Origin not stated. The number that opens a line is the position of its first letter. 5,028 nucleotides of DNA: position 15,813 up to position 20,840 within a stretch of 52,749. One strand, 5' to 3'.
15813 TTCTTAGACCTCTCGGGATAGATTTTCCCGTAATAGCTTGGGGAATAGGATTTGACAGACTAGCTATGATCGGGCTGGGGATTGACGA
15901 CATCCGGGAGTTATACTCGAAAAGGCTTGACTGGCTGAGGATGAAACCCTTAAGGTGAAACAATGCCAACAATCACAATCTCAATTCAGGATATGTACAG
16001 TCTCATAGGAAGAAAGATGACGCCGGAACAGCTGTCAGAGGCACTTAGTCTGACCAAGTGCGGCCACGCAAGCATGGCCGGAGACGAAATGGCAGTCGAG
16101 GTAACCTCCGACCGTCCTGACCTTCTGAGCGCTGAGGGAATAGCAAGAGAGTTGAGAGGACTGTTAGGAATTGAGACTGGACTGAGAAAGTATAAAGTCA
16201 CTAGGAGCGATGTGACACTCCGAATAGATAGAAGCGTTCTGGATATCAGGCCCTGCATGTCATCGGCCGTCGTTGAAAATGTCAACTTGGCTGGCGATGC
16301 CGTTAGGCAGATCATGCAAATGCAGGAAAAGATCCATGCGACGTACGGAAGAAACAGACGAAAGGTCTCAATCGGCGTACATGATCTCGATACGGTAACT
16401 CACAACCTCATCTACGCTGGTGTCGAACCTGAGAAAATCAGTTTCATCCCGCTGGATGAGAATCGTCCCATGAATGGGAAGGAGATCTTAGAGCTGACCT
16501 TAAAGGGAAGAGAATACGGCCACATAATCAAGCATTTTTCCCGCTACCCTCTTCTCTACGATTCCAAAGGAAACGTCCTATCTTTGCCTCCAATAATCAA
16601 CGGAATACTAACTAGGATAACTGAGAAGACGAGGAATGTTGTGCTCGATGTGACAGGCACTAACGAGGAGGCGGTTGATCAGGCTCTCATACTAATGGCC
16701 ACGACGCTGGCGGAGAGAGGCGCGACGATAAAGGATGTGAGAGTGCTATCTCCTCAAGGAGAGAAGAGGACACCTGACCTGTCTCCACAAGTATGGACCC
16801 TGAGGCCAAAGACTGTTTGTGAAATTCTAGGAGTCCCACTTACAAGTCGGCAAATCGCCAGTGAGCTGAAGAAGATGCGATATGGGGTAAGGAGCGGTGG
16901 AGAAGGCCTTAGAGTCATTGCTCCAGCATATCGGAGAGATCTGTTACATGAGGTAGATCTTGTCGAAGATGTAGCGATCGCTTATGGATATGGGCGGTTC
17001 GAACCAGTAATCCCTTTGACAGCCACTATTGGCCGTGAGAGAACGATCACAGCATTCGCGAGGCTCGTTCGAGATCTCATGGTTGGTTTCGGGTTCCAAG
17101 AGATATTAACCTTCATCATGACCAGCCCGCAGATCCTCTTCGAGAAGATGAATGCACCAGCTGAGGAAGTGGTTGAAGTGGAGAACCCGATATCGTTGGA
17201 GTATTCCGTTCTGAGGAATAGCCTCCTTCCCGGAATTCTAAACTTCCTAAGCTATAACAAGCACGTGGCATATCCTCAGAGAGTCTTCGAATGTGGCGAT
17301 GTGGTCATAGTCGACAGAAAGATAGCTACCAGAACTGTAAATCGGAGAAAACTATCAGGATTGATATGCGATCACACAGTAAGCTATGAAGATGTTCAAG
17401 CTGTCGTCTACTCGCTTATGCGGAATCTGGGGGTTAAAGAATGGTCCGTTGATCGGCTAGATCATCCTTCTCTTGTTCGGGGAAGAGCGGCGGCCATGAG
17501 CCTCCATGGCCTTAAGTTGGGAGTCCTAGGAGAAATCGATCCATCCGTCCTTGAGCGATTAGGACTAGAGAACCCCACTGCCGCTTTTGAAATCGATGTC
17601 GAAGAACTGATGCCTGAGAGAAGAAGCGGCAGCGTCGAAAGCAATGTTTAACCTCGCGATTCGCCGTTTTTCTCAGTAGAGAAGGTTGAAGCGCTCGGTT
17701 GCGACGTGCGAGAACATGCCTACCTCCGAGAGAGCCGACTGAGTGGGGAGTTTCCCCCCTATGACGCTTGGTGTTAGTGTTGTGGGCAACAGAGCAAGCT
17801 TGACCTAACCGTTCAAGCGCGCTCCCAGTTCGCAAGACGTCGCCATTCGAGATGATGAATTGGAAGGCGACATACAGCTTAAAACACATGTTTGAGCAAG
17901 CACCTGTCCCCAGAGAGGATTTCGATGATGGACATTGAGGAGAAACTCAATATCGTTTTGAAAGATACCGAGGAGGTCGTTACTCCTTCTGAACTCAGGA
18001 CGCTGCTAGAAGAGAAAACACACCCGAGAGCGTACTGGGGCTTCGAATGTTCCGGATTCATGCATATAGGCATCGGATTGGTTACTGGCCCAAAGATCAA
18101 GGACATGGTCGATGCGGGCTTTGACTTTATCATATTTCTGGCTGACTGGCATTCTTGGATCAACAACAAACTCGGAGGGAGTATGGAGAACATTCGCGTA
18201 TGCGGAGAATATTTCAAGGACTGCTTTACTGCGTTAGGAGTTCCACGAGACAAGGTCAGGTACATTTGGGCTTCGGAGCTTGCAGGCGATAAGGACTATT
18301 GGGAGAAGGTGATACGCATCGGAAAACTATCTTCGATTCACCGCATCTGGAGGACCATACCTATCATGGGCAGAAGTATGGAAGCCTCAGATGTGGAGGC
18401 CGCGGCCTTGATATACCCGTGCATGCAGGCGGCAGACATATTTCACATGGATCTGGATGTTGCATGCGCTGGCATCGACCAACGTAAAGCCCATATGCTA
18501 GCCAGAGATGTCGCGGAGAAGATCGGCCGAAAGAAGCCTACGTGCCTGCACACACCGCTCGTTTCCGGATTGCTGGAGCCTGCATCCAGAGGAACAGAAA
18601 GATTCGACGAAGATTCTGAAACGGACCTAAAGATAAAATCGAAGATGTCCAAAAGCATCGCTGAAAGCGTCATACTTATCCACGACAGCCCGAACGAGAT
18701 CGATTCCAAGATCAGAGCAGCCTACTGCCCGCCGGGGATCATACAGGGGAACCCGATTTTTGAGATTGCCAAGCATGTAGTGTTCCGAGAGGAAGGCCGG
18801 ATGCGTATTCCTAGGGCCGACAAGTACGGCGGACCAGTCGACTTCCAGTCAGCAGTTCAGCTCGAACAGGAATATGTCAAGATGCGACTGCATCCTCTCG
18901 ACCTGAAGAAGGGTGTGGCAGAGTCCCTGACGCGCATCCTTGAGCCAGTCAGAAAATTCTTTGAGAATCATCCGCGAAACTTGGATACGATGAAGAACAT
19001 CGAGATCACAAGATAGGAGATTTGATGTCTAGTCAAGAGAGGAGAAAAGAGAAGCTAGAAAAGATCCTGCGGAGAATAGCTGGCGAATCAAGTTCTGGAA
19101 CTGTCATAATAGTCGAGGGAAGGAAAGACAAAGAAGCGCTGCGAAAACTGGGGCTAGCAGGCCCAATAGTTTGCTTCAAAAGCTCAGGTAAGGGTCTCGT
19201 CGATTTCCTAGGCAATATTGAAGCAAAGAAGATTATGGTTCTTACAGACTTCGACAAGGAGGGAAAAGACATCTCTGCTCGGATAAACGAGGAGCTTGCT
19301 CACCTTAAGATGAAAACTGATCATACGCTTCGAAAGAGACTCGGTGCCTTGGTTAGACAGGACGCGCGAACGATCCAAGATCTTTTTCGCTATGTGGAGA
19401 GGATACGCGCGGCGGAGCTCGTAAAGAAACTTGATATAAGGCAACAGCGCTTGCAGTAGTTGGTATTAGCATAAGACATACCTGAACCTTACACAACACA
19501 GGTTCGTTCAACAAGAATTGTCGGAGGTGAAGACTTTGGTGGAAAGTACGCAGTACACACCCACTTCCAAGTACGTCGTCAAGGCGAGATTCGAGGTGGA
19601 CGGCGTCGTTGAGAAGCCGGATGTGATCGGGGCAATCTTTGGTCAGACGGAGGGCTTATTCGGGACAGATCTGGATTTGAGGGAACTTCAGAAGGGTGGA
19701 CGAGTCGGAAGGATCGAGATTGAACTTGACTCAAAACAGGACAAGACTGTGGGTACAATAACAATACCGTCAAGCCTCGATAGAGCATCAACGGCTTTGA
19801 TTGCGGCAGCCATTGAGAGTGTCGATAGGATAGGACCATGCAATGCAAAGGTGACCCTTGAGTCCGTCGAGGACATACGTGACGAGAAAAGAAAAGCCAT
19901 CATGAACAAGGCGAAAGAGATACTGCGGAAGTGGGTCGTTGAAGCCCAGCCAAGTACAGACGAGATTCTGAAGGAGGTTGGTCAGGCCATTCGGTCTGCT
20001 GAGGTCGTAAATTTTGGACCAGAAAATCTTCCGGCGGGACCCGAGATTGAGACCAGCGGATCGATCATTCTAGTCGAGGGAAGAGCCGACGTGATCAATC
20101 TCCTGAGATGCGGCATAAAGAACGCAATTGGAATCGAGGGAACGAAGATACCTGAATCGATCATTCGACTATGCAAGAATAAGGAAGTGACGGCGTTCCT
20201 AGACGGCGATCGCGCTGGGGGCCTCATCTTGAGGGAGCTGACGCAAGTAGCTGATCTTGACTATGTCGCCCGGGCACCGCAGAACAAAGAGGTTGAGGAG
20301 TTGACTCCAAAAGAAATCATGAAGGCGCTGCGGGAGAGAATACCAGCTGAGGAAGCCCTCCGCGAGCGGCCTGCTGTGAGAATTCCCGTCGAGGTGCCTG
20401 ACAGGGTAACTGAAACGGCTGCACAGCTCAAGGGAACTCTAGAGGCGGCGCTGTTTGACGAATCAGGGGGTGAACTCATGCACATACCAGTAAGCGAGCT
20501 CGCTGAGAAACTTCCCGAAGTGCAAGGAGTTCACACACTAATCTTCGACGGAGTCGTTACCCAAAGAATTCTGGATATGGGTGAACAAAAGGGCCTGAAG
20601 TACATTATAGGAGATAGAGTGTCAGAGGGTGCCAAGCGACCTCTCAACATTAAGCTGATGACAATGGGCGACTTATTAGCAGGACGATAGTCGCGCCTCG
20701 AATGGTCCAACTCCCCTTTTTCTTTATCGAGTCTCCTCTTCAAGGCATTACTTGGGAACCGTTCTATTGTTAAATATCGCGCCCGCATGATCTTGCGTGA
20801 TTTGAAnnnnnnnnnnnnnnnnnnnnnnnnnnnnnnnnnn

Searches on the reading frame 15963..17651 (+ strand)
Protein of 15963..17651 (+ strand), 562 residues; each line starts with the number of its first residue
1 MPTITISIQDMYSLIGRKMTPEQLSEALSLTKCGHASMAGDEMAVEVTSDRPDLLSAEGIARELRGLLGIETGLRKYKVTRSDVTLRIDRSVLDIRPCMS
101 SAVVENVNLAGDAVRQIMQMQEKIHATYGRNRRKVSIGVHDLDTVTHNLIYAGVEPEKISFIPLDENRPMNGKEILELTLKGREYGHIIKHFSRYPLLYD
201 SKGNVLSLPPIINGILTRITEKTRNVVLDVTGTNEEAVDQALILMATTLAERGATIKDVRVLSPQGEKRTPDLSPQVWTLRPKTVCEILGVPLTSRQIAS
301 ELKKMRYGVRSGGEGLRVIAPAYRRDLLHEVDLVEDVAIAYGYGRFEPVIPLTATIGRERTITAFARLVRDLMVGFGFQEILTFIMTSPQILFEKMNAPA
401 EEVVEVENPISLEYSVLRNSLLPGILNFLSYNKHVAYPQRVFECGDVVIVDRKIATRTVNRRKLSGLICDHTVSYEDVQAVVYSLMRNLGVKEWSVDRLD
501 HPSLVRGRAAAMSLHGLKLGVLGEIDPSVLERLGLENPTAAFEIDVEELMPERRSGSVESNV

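Call 7: search_protein_families(library=pfam, proteins=[window:15963-17651:+], max_evalue=0.001)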
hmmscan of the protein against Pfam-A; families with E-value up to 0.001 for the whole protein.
window:15963-17651:+ (562 aa): 5 families
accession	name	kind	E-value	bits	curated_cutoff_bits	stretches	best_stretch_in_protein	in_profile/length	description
PF17759.6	tRNA_synthFbeta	-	9e-46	156.5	22.4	1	353-546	8-214/214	Phenylalanyl tRNA synthetase beta chain CLM domain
PF03484.21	B5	-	1.2e-24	86.7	28.6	1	279-343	2-67/67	tRNA synthetase B5 domain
PF03483.22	B3_4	-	5.5e-09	36.3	29.3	1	121-240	42-134/174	B3/4 domain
PF18262.7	PhetRS_B1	-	1.5e-06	28.8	26.8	0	1-65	1-78/83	Phe-tRNA synthetase beta subunit B1 domain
PF01409.25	tRNA-synt_2d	-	9.1e-06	25.8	19.8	1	356-543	13-216/246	tRNA synthetases class II core domain (F)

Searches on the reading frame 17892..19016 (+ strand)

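Call 7: search_protein_families(library=pfam, proteins=[window:17892-19016:+], max_evalue=0.001)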
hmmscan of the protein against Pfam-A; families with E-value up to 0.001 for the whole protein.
window:17892-19016:+ (374 aa): 1 family
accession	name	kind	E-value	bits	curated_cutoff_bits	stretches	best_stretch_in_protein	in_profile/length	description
PF00579.31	tRNA-synt_1b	-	2.6e-41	142.3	21.1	1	42-350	3-291/292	tRNA synthetases class I (W and Y)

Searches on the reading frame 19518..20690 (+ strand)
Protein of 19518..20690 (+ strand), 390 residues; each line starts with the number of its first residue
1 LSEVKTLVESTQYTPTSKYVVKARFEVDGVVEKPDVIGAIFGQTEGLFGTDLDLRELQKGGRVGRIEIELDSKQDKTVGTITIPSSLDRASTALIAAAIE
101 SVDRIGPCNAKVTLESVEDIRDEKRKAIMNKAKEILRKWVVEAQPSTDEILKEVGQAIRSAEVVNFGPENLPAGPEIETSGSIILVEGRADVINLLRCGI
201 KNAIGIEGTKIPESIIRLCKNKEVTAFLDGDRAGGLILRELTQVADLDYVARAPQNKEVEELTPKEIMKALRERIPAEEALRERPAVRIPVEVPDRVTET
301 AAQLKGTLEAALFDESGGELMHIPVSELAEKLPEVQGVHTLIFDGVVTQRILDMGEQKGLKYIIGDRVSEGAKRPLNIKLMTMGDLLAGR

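Call 7: search_protein_families(library=pfam, proteins=[window:19518-20690:+], max_evalue=0.001)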
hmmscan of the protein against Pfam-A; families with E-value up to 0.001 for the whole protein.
window:19518-20690:+ (390 aa): 3 families
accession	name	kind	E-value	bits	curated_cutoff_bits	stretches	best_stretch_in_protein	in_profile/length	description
PF13662.12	Toprim_4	-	4.7e-11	43.2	25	1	182-243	2-72/85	Toprim domain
PF13155.12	Toprim_2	-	1.7e-06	28.7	22.1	1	184-259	1-84/88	Toprim-like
PF01751.28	Toprim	-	2e-06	28.3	23.1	1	183-261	2-95/96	Toprim domain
